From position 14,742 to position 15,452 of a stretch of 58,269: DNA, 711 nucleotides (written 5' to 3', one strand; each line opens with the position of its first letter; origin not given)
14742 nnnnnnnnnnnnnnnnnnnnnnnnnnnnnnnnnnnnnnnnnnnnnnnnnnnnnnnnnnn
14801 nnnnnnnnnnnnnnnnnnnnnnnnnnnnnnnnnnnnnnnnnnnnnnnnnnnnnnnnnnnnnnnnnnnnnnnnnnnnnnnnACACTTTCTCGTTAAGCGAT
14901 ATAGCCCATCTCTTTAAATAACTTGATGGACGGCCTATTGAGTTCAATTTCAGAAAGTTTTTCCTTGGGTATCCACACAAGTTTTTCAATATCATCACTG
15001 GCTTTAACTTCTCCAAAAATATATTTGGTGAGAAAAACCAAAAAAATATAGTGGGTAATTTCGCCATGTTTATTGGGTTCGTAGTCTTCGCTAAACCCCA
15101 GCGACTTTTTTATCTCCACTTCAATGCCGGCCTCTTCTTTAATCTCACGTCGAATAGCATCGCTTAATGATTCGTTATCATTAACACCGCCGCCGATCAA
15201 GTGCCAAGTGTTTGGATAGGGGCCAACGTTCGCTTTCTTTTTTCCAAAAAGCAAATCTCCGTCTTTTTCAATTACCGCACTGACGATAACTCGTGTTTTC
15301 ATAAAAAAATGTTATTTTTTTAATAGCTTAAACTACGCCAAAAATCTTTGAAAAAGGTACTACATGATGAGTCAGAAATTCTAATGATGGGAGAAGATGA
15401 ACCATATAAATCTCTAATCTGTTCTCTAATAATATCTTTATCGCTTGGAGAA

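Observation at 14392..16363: SIR2-like / NUDIX / unknown three-gene operon wedged into a glycosyltransferase cluster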

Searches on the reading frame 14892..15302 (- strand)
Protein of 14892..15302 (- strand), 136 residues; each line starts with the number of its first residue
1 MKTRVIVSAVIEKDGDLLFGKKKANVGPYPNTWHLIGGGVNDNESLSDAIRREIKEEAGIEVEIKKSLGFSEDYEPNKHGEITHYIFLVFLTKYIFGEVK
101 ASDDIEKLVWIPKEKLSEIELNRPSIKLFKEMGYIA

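Call 3: search_protein_families(library=pfam, proteins=[window:14892-15302:-], max_evalue=1)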
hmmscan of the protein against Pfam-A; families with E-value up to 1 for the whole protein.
window:14892-15302:- (136 aa): 4 families
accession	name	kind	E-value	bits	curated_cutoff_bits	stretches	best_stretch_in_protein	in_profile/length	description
PF00293.34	NUDIX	-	2.7e-16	60.3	21.1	1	4-127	3-129/134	NUDIX domain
PF14815.12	NUDIX_4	-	0.0014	18.9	35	1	10-130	4-112/113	NUDIX domain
PF22327.2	Nudt16-like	-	0.088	13.2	27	1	37-79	39-80/161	U8 snoRNA-decapping enzyme-like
PF16262.11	DUF4916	-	0.29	11.2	27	0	33-60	53-80/170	Domain of unknown function (DUF4916)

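Call 4: search_protein_families(library=padloc, proteins=[window:14892-15302:-], max_evalue=1)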
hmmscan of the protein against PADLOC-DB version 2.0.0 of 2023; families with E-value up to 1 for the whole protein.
window:14892-15302:- (136 aa): 1 family
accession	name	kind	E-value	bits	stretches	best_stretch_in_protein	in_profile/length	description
PDLC04899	PDC-S07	-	1.9e-16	58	1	1-131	3-127/135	-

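Call 5: search_protein_families(library=ncbifam, proteins=[window:14892-15302:-], max_evalue=1)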
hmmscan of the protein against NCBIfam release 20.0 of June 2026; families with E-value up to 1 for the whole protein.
window:14892-15302:- (136 aa): 29 families (the best 25 are shown)
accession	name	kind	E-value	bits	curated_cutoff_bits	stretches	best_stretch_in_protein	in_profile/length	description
NF012016.0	PRK15472.1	equivalog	3.1e-19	69.1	95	1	1-133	1-139/141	nucleoside triphosphatase NudI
NF006530.0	PRK08999.1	equivalog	5e-11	42.2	245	1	4-120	7-116/315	Nudix family hydrolase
NF007834.0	PRK10546.1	equivalog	1.9e-09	37.4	156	1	2-121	2-114/135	pyrimidine (deoxy)nucleoside triphosphate diphosphatase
NF003787.0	PRK05379.1-4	equivalog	8.1e-09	34.9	449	1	3-118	207-326/346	bifunctional nicotinamide-nucleotide adenylyltransferase/Nudix hydroxylase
NF003788.0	PRK05379.1-5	equivalog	2.8e-08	33.4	354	1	3-115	212-328/351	bifunctional nicotinamide-nucleotide adenylyltransferase/Nudix hydroxylase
TIGR00586.1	mutt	equivalog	6.9e-08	32.6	97.9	1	1-131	2-126/129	8-oxo-dGTP diphosphatase MutT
NF008044.0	PRK10776.1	equivalog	1.4e-07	31.4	148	1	1-89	1-87/130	8-oxo-dGTP diphosphatase MutT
NF003786.0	PRK05379.1-2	equivalog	1.3e-06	27.9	397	1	5-120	219-339/354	bifunctional nicotinamide-nucleotide adenylyltransferase/Nudix hydroxylase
NF011963.0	PRK15434.1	subfamily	2.8e-06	27.1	146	1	10-116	23-134/159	GDP-mannose mannosyl hydrolase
NF001938.0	PRK00714.1-5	equivalog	4.3e-06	26.2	116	1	9-61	19-75/172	RNA pyrophosphohydrolase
NF001937.0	PRK00714.1-4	equivalog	5.4e-06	26.1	139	1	9-68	13-68/161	RNA pyrophosphohydrolase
NF003791.0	PRK05379.2-3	equivalog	5.4e-06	25.8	409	1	3-112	201-314/340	bifunctional nicotinamide-nucleotide adenylyltransferase/Nudix hydroxylase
NF041652.1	Nud_hyd_Dein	equivalog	9.4e-06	25.9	200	1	10-115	20-126/152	Nudix hydrolase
NF001936.0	PRK00714.1-3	equivalog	6.7e-05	22.8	118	1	29-105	33-110/155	RNA pyrophosphohydrolase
NF006961.0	PRK09438.1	equivalog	9.6e-05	21.9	103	1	30-95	31-90/151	dihydroneopterin triphosphate diphosphatase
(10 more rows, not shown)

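Call 49: search_protein_families(library=phrogs, proteins=[window:14892-15302:-], max_evalue=0.1)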
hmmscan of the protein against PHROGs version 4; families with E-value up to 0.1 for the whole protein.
window:14892-15302:- (136 aa): 8 families
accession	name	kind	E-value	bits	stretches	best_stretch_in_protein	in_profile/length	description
phrog_1198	-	other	1.3e-20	75.2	1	2-119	36-153/253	MutT/NUDIX hydrolase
phrog_10313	-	other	9.1e-08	33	1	30-93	37-100/159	nudix hydrolase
phrog_19657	-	other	1.8e-07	32.3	1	21-116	49-150/176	nudix hydrolase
phrog_25541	-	unknown function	1.6e-06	28.8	1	8-122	78-187/210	-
phrog_15528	-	head and packaging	3.3e-06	26.8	1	7-122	524-629/794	portal protein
phrog_1185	-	other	0.00024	21.7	1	30-90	178-236/301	nudix hydrolase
phrog_9999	-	other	0.017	16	1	36-68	58-91/186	nudix hydrolase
phrog_6216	-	unknown function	0.073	12.8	1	10-76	7-62/545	-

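Call 51: find_homologous_proteins(query=window:14892-15302:-)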
Query window:14892-15302:- (136 aa): 258 proteins with E <= 0.001 among 294 candidates; the best 120 are listed.
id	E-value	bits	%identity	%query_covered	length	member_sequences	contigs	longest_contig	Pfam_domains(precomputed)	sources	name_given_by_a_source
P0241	1.3e-83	295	100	100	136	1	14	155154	PF00293.35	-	-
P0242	1.0e-82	293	99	100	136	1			PF00293.35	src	-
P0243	3.5e-72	258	85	100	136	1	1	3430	PF00293.35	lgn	-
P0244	7.3e-72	257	86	100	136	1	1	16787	PF00293.35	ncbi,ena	-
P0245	6.5e-71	254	84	100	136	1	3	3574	PF00293.35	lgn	-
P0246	1.3e-70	253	83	100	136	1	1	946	PF00293.35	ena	-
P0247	1.0e-69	250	83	100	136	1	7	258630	PF00293.35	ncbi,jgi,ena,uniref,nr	ncbi:MAG: hypothetical protein UT86_C0005G0002 [Candidatus Magasanikbacteria bacterium GW2011_GWC2_4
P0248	1.5e-69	250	82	100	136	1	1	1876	PF00293.35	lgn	-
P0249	1.7e-69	250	85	100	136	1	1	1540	PF00293.35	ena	-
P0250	2.0e-69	249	81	100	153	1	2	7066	PF00293.35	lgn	-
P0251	2.0e-69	249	83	100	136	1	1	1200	PF00293.35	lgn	-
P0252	1.6e-68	247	83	100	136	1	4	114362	PF00293.35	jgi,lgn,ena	-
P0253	5.6e-68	245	82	100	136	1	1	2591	PF00293.35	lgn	-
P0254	4.5e-67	242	79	100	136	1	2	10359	PF00293.35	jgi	jgi:ADP-ribose pyrophosphatase YjhB (NUDIX family)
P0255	2.1e-66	240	81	99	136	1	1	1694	PF00293.35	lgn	-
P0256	6.0e-66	238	79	100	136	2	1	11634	PF00293.35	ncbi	ncbi:MAG: NUDIX domain-containing protein [Candidatus Falkowbacteria bacterium]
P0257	6.9e-66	238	77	100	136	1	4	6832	PF00293.35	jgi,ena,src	-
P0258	1.2e-65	237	79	99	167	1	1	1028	PF00293.35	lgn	-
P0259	1.3e-65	237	79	100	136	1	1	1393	PF00293.35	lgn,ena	-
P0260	2.1e-65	236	76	100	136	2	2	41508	PF00293.35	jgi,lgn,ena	jgi:ADP-ribose pyrophosphatase YjhB (NUDIX family)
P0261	2.4e-65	236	78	99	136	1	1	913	PF00293.35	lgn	-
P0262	3.3e-65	236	75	100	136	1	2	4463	PF00293.35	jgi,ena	jgi:ADP-ribose pyrophosphatase YjhB (NUDIX family)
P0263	3.6e-65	236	79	99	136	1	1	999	PF00293.35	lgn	-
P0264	3.9e-65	236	79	100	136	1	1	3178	PF00293.35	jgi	jgi:mutator protein MutT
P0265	4.6e-65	235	78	99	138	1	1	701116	PF00293.35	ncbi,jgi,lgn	ncbi:MAG: NUDIX domain-containing protein [Candidatus Gracilibacteria bacterium]|jgi:ADP-ribose pyro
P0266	5.5e-65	235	76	100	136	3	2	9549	PF00293.35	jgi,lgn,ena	-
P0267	6.4e-65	235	79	99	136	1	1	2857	PF00293.35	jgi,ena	-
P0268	1.1e-64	234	75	100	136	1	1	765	PF00293.35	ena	-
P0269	1.2e-64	234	76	100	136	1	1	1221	PF00293.35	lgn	-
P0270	2.9e-64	233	79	99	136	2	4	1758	PF00293.35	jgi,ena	-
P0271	4.4e-64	232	78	100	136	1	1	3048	PF00293.35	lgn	-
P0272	1.3e-63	231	75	100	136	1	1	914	PF00293.35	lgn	-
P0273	2.3e-63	230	76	100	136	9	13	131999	PF00293.35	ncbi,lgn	-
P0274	9.7e-63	228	76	99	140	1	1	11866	PF00293.35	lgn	-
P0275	1.5e-61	224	75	100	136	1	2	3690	PF00293.35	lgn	-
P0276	5.1e-60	219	75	99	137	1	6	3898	PF00293.35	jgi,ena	-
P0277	2.0e-59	217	72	100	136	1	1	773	PF00293.35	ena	-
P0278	6.2e-59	216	72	99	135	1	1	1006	PF00293.35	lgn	-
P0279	1.1e-58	215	69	99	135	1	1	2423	PF00293.35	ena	-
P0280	4.7e-57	209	69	100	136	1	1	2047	PF00293.35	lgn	-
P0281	3.6e-56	207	70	99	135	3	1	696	PF00293.35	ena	-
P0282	8.4e-55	202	68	99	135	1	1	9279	PF00293.35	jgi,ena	-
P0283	1.4e-54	201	65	100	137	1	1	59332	PF00293.35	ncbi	-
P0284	1.6e-54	201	68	99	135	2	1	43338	PF00293.35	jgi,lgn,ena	-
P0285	1.0e-53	199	64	99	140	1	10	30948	PF00293.35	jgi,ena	-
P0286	1.1e-53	199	69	99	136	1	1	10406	PF00293.35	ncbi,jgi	-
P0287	1.4e-53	198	65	100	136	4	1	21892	PF00293.35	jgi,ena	jgi:ADP-ribose pyrophosphatase YjhB (NUDIX family)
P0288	1.6e-53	198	67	99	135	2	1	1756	PF00293.35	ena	-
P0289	2.1e-52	194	65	99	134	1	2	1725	PF00293.35,PF14815.13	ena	-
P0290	2.4e-52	194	64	100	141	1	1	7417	PF00293.35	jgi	jgi:8-oxo-dGTP diphosphatase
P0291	5.6e-52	193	67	99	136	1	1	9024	PF00293.35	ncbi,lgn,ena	-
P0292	8.3e-52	192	68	99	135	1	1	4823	PF00293.35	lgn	-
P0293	1.0e-51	192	65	100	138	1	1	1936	PF00293.35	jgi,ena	-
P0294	3.9e-51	190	65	99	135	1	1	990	PF00293.35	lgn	-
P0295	4.2e-51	190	71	88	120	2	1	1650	PF00293.35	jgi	jgi:8-oxo-dGTP pyrophosphatase MutT (NUDIX family)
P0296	5.6e-51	190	65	99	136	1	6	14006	PF00293.35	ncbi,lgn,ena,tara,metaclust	tara:strand:+ start:212 stop:622 length:411 start_codon:yes stop_codon:yes gene_type:complete|metacl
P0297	5.9e-51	190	63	99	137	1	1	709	PF00293.35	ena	-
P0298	8.9e-51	189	64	100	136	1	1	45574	PF00293.35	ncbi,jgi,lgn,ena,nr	ncbi:NUDIX domain-containing protein [Patescibacteria group bacterium]|nr:NUDIX domain-containing pr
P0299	1.6e-50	188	65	99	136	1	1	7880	PF00293.35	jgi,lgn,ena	-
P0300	2.0e-50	188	64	99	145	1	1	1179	PF00293.35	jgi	-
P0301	3.4e-50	187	64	99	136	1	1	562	PF00293.35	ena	-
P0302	3.5e-50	187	62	99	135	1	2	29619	PF00293.35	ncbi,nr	ncbi:NUDIX domain-containing protein [Candidatus Woesearchaeota archaeon]|nr:NUDIX domain-containing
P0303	3.6e-50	187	62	100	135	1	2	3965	PF00293.35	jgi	jgi:ADP-ribose pyrophosphatase YjhB (NUDIX family)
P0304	4.0e-50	187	64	99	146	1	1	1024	PF00293.35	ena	-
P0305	1.5e-49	185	62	99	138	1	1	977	PF00293.35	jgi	-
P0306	1.5e-49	185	65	99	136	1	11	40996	PF00293.35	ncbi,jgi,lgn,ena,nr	ncbi:MAG TPA: NUDIX domain-containing protein [archaeon]|nr:NUDIX domain-containing protein [archaeo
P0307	2.4e-49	184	59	99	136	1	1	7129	PF00293.35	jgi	jgi:ADP-ribose pyrophosphatase YjhB (NUDIX family)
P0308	8.4e-49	183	65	93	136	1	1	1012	PF00293.35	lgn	-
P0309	9.2e-49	183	65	99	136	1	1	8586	PF00293.35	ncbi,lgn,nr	ncbi:MAG: NUDIX domain-containing protein [Candidatus Nanoarchaeia archaeon]|nr:NUDIX domain-contain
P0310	9.2e-49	183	62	93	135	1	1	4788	PF00293.35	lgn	-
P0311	1.3e-48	182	61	99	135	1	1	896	PF00293.35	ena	-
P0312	1.3e-48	182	63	93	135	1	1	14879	PF00293.35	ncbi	-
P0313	1.5e-48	182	61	100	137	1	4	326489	PF00293.35,PF14815.13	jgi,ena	jgi:8-oxo-dGTP diphosphatase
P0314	2.0e-48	182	63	99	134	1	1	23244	PF00293.35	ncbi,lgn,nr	ncbi:NUDIX hydrolase [archaeon]|nr:NUDIX hydrolase [archaeon]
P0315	3.7e-48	181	61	99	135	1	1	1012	PF00293.35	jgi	jgi:nucleoside triphosphatase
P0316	3.7e-48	181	61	99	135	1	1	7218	PF00293.35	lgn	-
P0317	5.0e-48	180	65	99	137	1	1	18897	PF00293.35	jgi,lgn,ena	-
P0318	5.3e-48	180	63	99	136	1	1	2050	PF00293.35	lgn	-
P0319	6.6e-48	180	63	99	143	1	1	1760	PF00293.35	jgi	jgi:8-oxo-dGTP pyrophosphatase MutT (NUDIX family)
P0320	6.9e-48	180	61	99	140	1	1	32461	PF00293.35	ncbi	-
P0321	7.3e-48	180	61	99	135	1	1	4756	PF00293.35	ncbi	-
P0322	7.5e-48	180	62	99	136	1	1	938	PF00293.35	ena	-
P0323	8.7e-48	179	61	99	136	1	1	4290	PF00293.35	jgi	-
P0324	9.0e-48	179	61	99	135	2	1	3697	PF00293.35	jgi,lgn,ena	-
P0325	9.1e-48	179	61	99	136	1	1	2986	PF00293.35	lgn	-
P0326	1.3e-47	179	62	99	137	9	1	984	PF00293.35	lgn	-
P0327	1.4e-47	179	61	97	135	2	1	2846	PF00293.35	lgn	-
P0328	2.8e-47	178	62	99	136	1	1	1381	PF00293.35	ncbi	-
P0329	3.1e-47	178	61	99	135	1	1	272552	PF00293.35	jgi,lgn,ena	-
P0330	3.7e-47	177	64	99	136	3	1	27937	PF00293.35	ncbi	-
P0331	3.8e-47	177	63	93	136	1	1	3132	PF00293.35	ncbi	-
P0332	3.9e-47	177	61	99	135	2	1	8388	PF00293.35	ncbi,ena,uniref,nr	ncbi:NUDIX hydrolase [Candidatus Dojkabacteria bacterium]|uniref:NUDIX hydrolase n=1 Tax=Candidatus 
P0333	4.1e-47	177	61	99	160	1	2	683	PF00293.35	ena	-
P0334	4.4e-47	177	60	99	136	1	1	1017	PF00293.35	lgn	-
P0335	5.0e-47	177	60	99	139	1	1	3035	PF00293.35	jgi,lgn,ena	-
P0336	5.7e-47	177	60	100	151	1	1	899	PF00293.35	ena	-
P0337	6.4e-47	177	63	99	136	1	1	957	PF00293.35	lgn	-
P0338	7.0e-47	177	61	99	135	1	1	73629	PF00293.35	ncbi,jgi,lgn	ncbi:MAG: NUDIX domain-containing protein [Candidatus Woesearchaeota archaeon]|jgi:ADP-ribose pyroph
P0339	1.5e-46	175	62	99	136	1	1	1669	PF00293.35,PF14815.13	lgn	-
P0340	1.6e-46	175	60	99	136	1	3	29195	PF00293.35,PF14815.13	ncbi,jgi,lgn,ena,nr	ncbi:MAG: hypothetical protein HW400_312 [Candidatus Levybacteria bacterium]|nr:hypothetical protein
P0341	2.5e-46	175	59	99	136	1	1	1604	PF00293.35,PF14815.13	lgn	-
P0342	2.8e-46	175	59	100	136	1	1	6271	PF00293.35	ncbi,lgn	-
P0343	3.2e-46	174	58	99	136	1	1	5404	PF00293.35,PF14815.13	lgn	-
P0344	4.6e-46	174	61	99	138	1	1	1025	PF00293.35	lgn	-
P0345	7.8e-46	173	60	93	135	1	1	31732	PF00293.35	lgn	-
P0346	1.0e-45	173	60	99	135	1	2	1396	PF00293.35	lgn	-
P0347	1.2e-45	173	57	99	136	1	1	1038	PF00293.35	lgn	-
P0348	1.2e-45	172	61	99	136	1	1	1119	PF00293.35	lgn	-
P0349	1.3e-45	172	62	99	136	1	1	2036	PF00293.35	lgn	-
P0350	1.7e-45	172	60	100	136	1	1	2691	PF00293.35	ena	-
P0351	1.7e-45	172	59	99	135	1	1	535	PF00293.35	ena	-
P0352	1.9e-45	172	62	99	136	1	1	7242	PF00293.35,PF14815.13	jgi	jgi:8-oxo-dGTP pyrophosphatase MutT (NUDIX family)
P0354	2.9e-45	171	60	99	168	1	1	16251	PF00293.35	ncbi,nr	ncbi:MAG: NUDIX domain-containing protein [Patescibacteria group bacterium]|nr:NUDIX domain-containi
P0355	3.1e-45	171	59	99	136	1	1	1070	PF00293.35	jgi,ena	-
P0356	4.4e-45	171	55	100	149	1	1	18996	PF00293.35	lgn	-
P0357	4.9e-45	171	58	99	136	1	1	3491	PF00293.35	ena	-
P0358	6.2e-45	170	57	100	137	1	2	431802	PF00293.35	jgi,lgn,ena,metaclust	metaclust:\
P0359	6.5e-45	170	73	77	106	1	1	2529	PF00293.35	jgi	jgi:8-oxo-dGTP diphosphatase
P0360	6.5e-45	170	60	99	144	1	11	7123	PF00293.35,PF14815.13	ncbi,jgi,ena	-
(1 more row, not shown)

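Call 52: find_encoding_contigs(protein=P0247, flank=6000, max_places=3)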
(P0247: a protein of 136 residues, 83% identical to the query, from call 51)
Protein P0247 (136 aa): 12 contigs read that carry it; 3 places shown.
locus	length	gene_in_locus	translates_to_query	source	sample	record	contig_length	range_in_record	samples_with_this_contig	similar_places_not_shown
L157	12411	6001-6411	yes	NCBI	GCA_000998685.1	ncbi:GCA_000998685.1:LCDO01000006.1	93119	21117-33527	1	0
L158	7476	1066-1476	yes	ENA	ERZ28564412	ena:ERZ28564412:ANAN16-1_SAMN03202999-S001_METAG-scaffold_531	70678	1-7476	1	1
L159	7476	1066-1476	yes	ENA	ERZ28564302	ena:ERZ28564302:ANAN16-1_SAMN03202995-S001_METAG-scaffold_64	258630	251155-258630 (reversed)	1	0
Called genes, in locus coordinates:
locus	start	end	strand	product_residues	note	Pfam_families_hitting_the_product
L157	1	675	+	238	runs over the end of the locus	PF01420:Methylase_S (weak)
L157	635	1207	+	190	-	PF01420:Methylase_S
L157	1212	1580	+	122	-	PF21784:Bflower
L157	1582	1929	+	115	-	-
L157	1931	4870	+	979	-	PF04313:HSDR_N, PF04851:ResIII, PF00270:DEAD, PF18766:SWI2_SNF2, PF22679:T1R_D3-like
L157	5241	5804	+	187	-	PF00300:His_Phos_1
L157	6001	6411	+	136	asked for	PF00293:NUDIX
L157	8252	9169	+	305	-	PF00892:EamA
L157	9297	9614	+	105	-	PF04383:KilA-N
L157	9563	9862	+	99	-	-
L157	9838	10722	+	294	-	PF02661:Fic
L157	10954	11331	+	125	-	PF13473:Cupredoxin_1, PF00127:Copper-bind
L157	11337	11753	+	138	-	-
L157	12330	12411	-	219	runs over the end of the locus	-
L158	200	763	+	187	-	PF00300:His_Phos_1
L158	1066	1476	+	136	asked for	PF00293:NUDIX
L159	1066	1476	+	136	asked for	PF00293:NUDIX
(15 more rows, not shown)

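Call 53: find_encoding_contigs(protein=P0244, flank=6000, max_places=3)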
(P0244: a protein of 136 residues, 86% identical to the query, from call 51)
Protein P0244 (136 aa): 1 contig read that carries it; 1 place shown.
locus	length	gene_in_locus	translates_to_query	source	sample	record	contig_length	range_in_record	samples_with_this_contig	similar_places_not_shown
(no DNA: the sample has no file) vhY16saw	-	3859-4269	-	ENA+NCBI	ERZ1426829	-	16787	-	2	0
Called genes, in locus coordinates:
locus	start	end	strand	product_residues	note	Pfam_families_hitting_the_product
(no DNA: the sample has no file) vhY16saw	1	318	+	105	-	?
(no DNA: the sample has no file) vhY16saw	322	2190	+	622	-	PF04851:ResIII (faint), PF09848:SLFN-g3_helicase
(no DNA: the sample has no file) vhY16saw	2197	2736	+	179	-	PF00300:His_Phos_1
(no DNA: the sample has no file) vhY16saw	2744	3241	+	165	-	-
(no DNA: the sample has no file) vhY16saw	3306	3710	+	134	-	-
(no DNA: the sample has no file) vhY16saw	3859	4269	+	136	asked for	PF00293:NUDIX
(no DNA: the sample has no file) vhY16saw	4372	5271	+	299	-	PF00892:EamA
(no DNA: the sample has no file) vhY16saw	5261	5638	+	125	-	PF24709:DUF7670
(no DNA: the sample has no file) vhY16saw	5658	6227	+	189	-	PF00117:GATase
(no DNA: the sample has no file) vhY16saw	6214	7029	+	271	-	PF01209:Ubie_methyltran, PF13489:Methyltransf_23, PF13847:Methyltransf_31, PF08241:Methyltransf_11, PF08242:Methyltransf_12, PF13649:Methyltransf_25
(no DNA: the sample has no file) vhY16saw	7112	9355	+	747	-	PF00768:Peptidase_S11, PF13354:Beta-lactamase2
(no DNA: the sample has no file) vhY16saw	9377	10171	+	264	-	PF02900:LigB, PF01875:Memo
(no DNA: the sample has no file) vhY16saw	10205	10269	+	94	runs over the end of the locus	-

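Call 54: find_encoding_contigs(protein=P0252, flank=6000, max_places=3)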
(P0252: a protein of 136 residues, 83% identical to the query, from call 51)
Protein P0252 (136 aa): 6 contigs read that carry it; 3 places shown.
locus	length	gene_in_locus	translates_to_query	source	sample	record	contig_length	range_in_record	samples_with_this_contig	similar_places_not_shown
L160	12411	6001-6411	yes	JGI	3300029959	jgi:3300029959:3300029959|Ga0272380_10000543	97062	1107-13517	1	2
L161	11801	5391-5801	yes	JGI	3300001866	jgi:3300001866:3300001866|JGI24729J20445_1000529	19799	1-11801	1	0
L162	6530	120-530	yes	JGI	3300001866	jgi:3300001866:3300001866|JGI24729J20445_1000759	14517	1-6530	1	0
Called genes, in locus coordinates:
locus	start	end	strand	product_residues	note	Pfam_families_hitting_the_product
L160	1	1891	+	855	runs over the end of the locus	PF13196:DUF4012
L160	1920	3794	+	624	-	-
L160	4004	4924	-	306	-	PF01715:IPPT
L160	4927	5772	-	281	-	PF02899:Phage_int_SAM_1 (weak), PF13495:Phage_int_SAM_4, PF00589:Phage_integrase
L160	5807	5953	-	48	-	-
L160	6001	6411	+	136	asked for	PF00293:NUDIX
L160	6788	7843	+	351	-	PF02661:Fic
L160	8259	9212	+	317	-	PF02661:Fic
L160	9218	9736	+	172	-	-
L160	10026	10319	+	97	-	-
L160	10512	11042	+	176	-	-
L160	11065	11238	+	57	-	-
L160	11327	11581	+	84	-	-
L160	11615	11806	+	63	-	PF09962:DUF2196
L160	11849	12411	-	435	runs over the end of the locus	PF00919:UPF0004, PF04055:Radical_SAM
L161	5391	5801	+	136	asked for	PF00293:NUDIX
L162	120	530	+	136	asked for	PF00293:NUDIX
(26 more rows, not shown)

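Call 76: search_solved_structures(query=window:14892-15302:-, max_evalue=0.00001)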
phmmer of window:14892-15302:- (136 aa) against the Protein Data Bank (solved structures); distinct sequences matched with E-value up to 0.00001: 10.
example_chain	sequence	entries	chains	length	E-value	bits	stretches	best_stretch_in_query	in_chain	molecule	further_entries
6dt3_A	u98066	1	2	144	4e-14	55.8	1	1-124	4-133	Nucleoside triphosphatase NudI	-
3oga_A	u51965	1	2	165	2.6e-12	50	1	1-123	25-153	Nucleoside triphosphatase nudI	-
3n77_A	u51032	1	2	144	1.9e-11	47.1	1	1-122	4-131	Nucleoside triphosphatase nudI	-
2rrk_A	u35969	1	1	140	5e-08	36.1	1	2-121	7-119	CTP pyrophosphohydrolase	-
3ees_A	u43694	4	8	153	1.1e-07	35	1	6-125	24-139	Probable pyrophosphohydrolase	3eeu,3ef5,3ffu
3id9_A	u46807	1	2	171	2.1e-07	34.1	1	7-100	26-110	MutT/NUDIX family protein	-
2fml_A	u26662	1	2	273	5.7e-07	32.7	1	27-117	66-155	MutT/nudix family protein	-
3grn_A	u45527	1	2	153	7.3e-07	32.3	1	9-120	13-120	MutT related protein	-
3smd_A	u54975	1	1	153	1.7e-06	31.1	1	8-104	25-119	MutT/NUDIX family protein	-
5zrc_A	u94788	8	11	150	2.3e-06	30.7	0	4-70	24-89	Putative mutator protein MutT2/NUDIX hydrolase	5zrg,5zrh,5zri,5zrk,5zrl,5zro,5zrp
